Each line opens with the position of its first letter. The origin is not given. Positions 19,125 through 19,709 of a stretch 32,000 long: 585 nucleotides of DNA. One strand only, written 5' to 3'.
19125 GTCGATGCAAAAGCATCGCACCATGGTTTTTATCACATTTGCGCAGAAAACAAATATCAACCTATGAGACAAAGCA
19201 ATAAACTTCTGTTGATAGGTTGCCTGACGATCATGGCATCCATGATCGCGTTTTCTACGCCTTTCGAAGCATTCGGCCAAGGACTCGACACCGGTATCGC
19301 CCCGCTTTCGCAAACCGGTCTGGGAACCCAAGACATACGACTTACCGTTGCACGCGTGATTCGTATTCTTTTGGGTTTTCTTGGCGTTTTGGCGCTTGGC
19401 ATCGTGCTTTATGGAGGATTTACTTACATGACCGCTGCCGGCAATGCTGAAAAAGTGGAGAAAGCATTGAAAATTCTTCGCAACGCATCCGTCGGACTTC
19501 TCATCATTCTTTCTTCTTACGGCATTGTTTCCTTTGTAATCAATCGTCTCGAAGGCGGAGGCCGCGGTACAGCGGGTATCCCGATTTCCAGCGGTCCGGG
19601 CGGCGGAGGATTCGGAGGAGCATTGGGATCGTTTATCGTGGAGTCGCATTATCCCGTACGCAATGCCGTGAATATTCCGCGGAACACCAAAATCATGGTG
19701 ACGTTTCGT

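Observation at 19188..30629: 11.4-kb co-directional locus of six exported proteins built around pilin-like anchors: candidate undescribed cell-surface attachment or envelope system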

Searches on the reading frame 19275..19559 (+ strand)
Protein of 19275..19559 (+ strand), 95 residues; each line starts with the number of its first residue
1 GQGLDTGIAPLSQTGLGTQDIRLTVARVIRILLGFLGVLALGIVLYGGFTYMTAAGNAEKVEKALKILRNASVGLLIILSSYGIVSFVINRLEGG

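Call 49: search_solved_structures(query=A4, max_evalue=10, show_alignments=3)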
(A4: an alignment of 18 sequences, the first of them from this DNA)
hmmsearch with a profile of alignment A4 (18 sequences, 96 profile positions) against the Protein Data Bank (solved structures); distinct sequences matched with E-value up to 10: 2.
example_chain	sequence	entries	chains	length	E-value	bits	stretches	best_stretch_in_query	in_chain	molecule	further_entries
9lp2_A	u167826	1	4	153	1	12.5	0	54-73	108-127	dAID23.4L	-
7mwr_B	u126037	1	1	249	5.6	10.1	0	7-39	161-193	LHD101B4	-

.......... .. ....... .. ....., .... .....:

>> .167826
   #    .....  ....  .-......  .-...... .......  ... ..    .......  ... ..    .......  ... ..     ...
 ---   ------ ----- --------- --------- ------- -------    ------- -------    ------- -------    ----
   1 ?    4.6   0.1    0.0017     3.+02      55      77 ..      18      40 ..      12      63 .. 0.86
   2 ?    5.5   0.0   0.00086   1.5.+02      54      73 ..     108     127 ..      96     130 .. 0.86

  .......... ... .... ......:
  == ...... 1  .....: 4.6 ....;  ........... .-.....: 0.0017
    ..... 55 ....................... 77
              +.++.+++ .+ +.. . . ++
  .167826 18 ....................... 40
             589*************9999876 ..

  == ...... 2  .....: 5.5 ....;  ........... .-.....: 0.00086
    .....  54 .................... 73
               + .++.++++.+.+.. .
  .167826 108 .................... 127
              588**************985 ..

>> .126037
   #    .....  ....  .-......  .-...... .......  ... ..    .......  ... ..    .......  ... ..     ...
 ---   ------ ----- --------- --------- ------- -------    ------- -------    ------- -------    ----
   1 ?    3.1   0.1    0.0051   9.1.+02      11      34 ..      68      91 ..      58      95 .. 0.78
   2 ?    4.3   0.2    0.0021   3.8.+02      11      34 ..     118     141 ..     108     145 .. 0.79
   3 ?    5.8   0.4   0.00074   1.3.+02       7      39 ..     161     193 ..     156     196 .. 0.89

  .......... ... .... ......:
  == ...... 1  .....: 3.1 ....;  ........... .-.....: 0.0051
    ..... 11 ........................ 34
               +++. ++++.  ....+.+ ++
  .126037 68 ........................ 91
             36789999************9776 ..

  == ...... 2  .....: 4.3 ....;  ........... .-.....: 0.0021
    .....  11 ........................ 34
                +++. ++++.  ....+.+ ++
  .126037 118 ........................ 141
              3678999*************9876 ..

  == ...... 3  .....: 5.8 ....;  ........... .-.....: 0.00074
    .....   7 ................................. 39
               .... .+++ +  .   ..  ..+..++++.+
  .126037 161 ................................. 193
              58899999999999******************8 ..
